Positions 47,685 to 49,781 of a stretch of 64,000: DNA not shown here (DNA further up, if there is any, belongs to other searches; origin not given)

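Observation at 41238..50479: Module for a branched-chain or C-methylated deoxy-sugar nucleotide: GHMP kinase + nucleotidyltransferase + GMD-like 4,6-dehydratase + 3,5-epimerase + sugar C-methyltransferase + ThDP (acetolactate-synthase-like) enzyme + 3 SDRs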

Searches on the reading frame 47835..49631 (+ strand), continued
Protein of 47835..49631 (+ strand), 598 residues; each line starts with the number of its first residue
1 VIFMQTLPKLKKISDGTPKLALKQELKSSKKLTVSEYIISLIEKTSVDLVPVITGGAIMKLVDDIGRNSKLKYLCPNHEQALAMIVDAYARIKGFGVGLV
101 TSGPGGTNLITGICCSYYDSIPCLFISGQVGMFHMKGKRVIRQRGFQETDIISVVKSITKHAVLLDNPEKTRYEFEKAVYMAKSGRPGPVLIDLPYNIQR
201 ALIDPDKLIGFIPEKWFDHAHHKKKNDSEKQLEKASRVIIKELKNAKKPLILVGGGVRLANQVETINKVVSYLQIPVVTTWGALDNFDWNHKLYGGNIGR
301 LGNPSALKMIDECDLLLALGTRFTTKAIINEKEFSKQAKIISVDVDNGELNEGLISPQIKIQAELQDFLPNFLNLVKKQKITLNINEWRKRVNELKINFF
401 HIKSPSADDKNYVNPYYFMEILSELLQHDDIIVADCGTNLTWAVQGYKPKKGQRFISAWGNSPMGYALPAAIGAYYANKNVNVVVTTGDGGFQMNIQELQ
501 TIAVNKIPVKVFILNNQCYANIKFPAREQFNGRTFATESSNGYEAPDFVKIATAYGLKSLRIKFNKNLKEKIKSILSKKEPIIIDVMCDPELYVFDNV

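Call 50: search_solved_structures(query=A2, max_evalue=1e-60, show_alignments=2)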
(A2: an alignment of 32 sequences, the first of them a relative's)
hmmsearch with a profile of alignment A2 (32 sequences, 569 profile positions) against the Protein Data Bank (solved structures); distinct sequences matched with E-value up to 1e-60: 36.
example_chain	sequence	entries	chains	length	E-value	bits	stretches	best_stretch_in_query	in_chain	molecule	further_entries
8rph_A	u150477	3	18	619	2.1e-140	472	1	3-563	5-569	Thiamine pyrophosphate-binding protein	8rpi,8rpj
5ahk_A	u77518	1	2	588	6.8e-133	447.2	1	4-560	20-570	ACETOLACTATE SYNTHASE II, LARGE SUBUNIT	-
6lpi_A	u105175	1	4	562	1.7e-121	409.6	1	5-561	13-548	Acetolactate synthase isozyme 1 large subunit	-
7tzz_A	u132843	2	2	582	1.8e-118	399.6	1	8-560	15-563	Acetolactate synthase, chloroplastic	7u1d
7u25_A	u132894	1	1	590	2.5e-118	399.1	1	8-560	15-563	Acetolactate synthase, chloroplastic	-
3e9y_A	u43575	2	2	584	2.7e-118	399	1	8-560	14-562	Acetolactate synthase, chloroplastic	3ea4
7stq_A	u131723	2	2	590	3.3e-118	398.7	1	8-560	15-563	Acetolactate synthase, chloroplastic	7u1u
6u9h_A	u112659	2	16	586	3.9e-118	398.5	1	8-560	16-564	Acetolactate synthase, chloroplastic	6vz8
8et5_A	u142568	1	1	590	3.9e-118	398.5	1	8-560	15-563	Acetolactate synthase, chloroplastic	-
1ybh_A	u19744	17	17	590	4e-118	398.5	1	8-560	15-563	Acetolactate synthase, chloroplast | Acetolactate synthase | Acetolactate synthase, chloroplastic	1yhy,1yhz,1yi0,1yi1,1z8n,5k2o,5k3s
1jsc_A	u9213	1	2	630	5.7e-105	355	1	13-561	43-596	ACETOHYDROXY-ACID SYNTHASE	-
6u9d_A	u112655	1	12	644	6.2e-105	354.9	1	13-561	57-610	Acetolactate synthase catalytic subunit, mitochondrial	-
1n0h_A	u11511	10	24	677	7.4e-105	354.7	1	13-561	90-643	Acetolactate synthase | Acetolactate synthase, mitochondrial | Acetolactate synthase catalytic subunit, mitochondrial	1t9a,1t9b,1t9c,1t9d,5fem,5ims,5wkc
6dek_A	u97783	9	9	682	3.3e-103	349.2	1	14-561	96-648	Acetolactate synthase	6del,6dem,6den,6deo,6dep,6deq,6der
8xod_A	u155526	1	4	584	4.4e-97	329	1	3-555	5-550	BbmA-G484F complex with CBOA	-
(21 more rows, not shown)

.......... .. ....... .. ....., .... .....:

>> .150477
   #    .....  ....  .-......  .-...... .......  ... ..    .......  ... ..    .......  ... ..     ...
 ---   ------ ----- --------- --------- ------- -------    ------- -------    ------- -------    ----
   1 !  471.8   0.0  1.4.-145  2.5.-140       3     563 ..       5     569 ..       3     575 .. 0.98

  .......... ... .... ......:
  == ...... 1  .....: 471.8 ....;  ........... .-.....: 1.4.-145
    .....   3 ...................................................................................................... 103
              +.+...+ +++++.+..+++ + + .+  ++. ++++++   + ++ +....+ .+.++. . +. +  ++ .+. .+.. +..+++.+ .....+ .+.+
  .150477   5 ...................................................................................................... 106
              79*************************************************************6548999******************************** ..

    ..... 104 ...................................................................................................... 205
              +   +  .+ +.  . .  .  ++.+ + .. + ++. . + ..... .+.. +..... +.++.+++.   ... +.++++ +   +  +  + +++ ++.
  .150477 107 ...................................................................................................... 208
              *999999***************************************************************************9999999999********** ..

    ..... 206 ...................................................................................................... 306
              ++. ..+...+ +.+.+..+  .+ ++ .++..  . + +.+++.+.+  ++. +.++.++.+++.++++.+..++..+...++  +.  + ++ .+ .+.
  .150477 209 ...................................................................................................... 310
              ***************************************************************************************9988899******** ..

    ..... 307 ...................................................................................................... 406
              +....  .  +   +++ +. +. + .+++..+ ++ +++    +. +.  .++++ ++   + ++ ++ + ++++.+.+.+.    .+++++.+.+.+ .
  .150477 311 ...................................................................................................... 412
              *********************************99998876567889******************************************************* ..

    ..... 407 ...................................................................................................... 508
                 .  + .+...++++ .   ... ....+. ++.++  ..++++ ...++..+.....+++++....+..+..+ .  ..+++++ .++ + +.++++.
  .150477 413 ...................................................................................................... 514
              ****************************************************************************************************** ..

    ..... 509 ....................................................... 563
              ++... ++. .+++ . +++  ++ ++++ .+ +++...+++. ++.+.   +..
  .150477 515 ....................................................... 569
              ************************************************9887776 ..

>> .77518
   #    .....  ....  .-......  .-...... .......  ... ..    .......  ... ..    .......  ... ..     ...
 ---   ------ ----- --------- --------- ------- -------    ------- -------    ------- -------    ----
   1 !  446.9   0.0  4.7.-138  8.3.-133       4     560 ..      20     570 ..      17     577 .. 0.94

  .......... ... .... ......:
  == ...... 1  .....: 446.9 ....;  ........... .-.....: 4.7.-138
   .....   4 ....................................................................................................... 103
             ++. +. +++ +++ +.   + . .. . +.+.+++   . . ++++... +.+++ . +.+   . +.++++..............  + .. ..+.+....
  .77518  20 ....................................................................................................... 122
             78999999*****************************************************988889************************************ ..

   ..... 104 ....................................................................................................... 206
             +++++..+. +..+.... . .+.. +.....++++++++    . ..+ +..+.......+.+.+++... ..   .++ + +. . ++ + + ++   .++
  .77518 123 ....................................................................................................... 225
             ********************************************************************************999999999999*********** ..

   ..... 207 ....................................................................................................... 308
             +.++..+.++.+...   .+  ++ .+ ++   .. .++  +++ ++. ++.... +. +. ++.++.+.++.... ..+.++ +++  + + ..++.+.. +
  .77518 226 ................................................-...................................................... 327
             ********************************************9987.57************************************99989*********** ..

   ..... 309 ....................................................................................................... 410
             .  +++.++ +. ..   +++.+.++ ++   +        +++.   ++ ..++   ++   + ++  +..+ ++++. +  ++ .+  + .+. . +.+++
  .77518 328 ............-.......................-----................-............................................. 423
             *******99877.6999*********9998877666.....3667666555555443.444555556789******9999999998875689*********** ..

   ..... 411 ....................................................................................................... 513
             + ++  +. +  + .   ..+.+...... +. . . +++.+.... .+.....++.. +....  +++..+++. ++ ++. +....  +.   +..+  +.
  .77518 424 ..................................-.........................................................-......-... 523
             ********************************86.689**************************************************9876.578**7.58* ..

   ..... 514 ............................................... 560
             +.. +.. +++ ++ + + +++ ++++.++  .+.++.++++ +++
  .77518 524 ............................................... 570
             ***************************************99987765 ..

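Call 77: search_protein_families(library=pfam, proteins=[L005:12638-13552:+, L005:7307-8344:-, L089:8366-9439:+], max_evalue=0.01)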
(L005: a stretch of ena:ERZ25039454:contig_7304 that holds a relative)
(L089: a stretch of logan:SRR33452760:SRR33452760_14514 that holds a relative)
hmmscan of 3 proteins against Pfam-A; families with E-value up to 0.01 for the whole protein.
L005:12638-13552:+ (304 aa): 1 family
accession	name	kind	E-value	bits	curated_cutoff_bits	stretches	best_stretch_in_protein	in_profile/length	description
PF00535.33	Glycos_transf_2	-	0.00011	22.7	23.3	1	9-112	4-105/168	Glycosyl transferase family 2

L005:7307-8344:- (345 aa): 8 families
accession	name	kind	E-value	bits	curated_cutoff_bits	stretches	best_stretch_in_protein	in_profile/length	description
PF01370.27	Epimerase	-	3.1e-43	148.3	20.9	1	3-237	1-240/240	NAD dependent epimerase/dehydratase family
PF16363.11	GDP_Man_Dehyd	-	9.1e-18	65.2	27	1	4-166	1-179/332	GDP-mannose 4,6 dehydratase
PF04321.23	RmlD_sub_bind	-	5.1e-17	62.3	27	1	1-176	1-158/287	RmlD substrate binding domain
PF01073.25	3Beta_HSD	-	2.5e-16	60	22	1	4-185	1-196/280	3-beta hydroxysteroid dehydrogenase/isomerase family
PF07993.18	NAD_binding_4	-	4e-11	43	20.1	1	63-175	87-212/258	Male sterility protein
PF13460.12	NAD_binding_10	-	1.4e-06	28.7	27.2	1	9-163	3-141/184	NAD(P)H-binding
PF02719.21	Polysacc_synt_2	-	8.4e-06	25.6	20.2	1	3-115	1-128/293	Polysaccharide biosynthesis protein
PF05368.20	NmrA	-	1.9e-05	24.8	27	1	2-116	4-108/298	NmrA-like family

L089:8366-9439:+ (357 aa): 4 families
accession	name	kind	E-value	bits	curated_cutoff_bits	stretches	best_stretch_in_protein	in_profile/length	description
PF01370.27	Epimerase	-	8.5e-33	114.2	20.9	1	3-233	1-240/240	NAD dependent epimerase/dehydratase family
PF16363.11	GDP_Man_Dehyd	-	5.7e-15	56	27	1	98-313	110-332/332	GDP-mannose 4,6 dehydratase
PF04321.23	RmlD_sub_bind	-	5.6e-09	35.9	27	1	1-175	1-160/287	RmlD substrate binding domain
PF01073.25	3Beta_HSD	-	2.7e-08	33.6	22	1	5-179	2-194/280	3-beta hydroxysteroid dehydrogenase/isomerase family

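Call 78: search_protein_families(library=ncbifam, proteins=[L005:6132-7322:-, L005:13611-14231:-, L089:3317-3910:+, L089:4929-6113:+], max_evalue=1e-10)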
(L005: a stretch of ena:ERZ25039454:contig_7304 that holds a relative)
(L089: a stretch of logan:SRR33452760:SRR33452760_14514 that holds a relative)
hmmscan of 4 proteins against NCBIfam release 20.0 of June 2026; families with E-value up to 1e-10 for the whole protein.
L005:6132-7322:- (396 aa): 22 families
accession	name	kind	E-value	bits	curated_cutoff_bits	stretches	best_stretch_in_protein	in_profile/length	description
NF006506.0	PRK08942.1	equivalog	7e-39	133.2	178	1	235-381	3-148/182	D-glycero-beta-D-manno-heptose 1,7-bisphosphate 7-phosphatase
TIGR01656.1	Histidinol-ppas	subfamily_domain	4.1e-38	130.6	84.15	1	237-380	2-146/149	histidinol-phosphate phosphatase domain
TIGR00213.1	GmhB_yaeD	subfamily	3.5e-32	111.5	149.6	1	236-379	2-148/176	D-glycero-beta-D-manno-heptose 1,7-bisphosphate 7-phosphatase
NF052502.1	man1P_GTase_Rv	exception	7.3e-30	104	440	1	7-221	2-219/352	mannose-1-phosphate guanylyltransferase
NF045761.1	NAMPUrTaseMurU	equivalog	9.8e-30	104.1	250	1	7-226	2-221/226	N-acetylmuramate alpha-1-phosphate uridylyltransferase MurU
TIGR03992.1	Arch_glmU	subfamily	1.9e-28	99.5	292.1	1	7-185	2-175/393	bifunctional sugar-1-phosphate nucleotidylyltransferase/acetyltransferase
TIGR01662.1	HAD-SF-IIIA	subfamily_domain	9.6e-27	93.8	44.6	1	236-381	1-139/141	HAD-IIIA family hydrolase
NF041313.1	UDPGP_AglF_Halo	equivalog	2.4e-26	92.7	400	1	7-184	2-180/234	UTP--glucose-1-phosphate uridylyltransferase AglF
NF003937.0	PRK05446.1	equivalog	6.5e-26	91.2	443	1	235-381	3-149/355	bifunctional histidinol-phosphatase/imidazoleglycerol-phosphate dehydratase HisB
TIGR01261.1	hisB_Nterm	equivalog_domain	1.2e-24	86.6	140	1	236-370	2-136/161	histidinol-phosphatase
NF050049.1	HBPPhtaseGmhB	domain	2.1e-24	86.2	250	1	235-379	3-142/171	D-glycero-alpha-D-manno-heptose-1,7-bisphosphate 7-phosphatase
NF049965.1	GlMnHpPGnyltfHddC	equivalog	3.6e-23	82.3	300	1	6-194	1-184/221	D-glycero-D-manno-heptose 1-phosphate guanosyltransferase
NF005264.0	PRK06769.1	equivalog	1.8e-22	79.9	217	1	236-381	5-137/175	HAD-IIIA family hydrolase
TIGR02623.1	G1P_cyt_trans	equivalog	9.7e-21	74.4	300.25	1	7-82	2-77/255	glucose-1-phosphate cytidylyltransferase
TIGR01208.1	rmlA_long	equivalog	8.6e-20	70.9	320.25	1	8-136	2-132/353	glucose-1-phosphate thymidylyltransferase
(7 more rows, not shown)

L005:13611-14231:- (206 aa): 5 families
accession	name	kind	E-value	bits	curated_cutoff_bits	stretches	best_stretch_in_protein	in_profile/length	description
TIGR00441.1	gmhA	equivalog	1.6e-27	96.5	209.45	1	29-183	2-149/154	D-sedoheptulose 7-phosphate isomerase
NF010546.0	PRK13936.1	equivalog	1.4e-25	90.3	276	1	19-183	24-184/197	phosphoheptose isomerase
NF001628.0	PRK00414.1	equivalog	5.8e-24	84.8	265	1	22-184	28-183/192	D-sedoheptulose 7-phosphate isomerase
NF010547.0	PRK13938.1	equivalog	9.5e-22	77.6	320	1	22-184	28-184/196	D-sedoheptulose 7-phosphate isomerase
NF008138.0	PRK10886.1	equivalog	3.7e-14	52.9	352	1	23-157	26-155/196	DnaA initiator-associating protein DiaA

L089:3317-3910:+ (197 aa): 5 families
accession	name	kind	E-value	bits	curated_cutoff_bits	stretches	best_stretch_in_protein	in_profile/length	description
TIGR00441.1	gmhA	equivalog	4.1e-29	101.6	209.45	1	29-188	2-152/154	D-sedoheptulose 7-phosphate isomerase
NF010546.0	PRK13936.1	equivalog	1.9e-28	99.6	276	1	14-187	20-186/197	phosphoheptose isomerase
NF001628.0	PRK00414.1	equivalog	6.8e-26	91.1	265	1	22-187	28-184/192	D-sedoheptulose 7-phosphate isomerase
NF010547.0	PRK13938.1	equivalog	3.3e-19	69.3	320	1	34-189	41-187/196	D-sedoheptulose 7-phosphate isomerase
NF008138.0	PRK10886.1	equivalog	4.3e-17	62.5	352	1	13-158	17-154/196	DnaA initiator-associating protein DiaA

L089:4929-6113:+ (394 aa): 20 families
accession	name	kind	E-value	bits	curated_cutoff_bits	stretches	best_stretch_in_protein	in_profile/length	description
NF006506.0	PRK08942.1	equivalog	3.3e-47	160.3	178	1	235-380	3-147/182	D-glycero-beta-D-manno-heptose 1,7-bisphosphate 7-phosphatase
TIGR01656.1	Histidinol-ppas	subfamily_domain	6.3e-38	130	84.15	1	237-377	2-142/149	histidinol-phosphate phosphatase domain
NF050049.1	HBPPhtaseGmhB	domain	1.3e-34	119.5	250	1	233-378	1-141/171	D-glycero-alpha-D-manno-heptose-1,7-bisphosphate 7-phosphatase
TIGR00213.1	GmhB_yaeD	subfamily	1.5e-34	119.2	149.6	1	236-377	2-146/176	D-glycero-beta-D-manno-heptose 1,7-bisphosphate 7-phosphatase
TIGR01662.1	HAD-SF-IIIA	subfamily_domain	4.6e-31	107.8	44.6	1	236-381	1-139/141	HAD-IIIA family hydrolase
NF052502.1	man1P_GTase_Rv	exception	4.9e-31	107.9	440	1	7-221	2-219/352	mannose-1-phosphate guanylyltransferase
TIGR03992.1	Arch_glmU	subfamily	2.8e-28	98.9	292.1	1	7-185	2-175/393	bifunctional sugar-1-phosphate nucleotidylyltransferase/acetyltransferase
NF041313.1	UDPGP_AglF_Halo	equivalog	4.4e-28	98.3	400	1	7-183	2-179/234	UTP--glucose-1-phosphate uridylyltransferase AglF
NF045761.1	NAMPUrTaseMurU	equivalog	5.1e-27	95.2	250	1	7-226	2-221/226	N-acetylmuramate alpha-1-phosphate uridylyltransferase MurU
NF049965.1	GlMnHpPGnyltfHddC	equivalog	2.5e-26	92.7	300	1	6-195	1-185/221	D-glycero-D-manno-heptose 1-phosphate guanosyltransferase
NF005264.0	PRK06769.1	equivalog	3e-26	92.3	217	1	236-382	5-138/175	HAD-IIIA family hydrolase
TIGR02623.1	G1P_cyt_trans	equivalog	1.4e-24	87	300.25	1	7-70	2-65/255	glucose-1-phosphate cytidylyltransferase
NF003937.0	PRK05446.1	equivalog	2.6e-23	82.6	443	1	234-380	2-148/355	bifunctional histidinol-phosphatase/imidazoleglycerol-phosphate dehydratase HisB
TIGR01261.1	hisB_Nterm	equivalog_domain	3.9e-21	75.2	140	1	236-369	2-135/161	histidinol-phosphatase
TIGR01208.1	rmlA_long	equivalog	4.5e-20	71.8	320.25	1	8-138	2-134/353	glucose-1-phosphate thymidylyltransferase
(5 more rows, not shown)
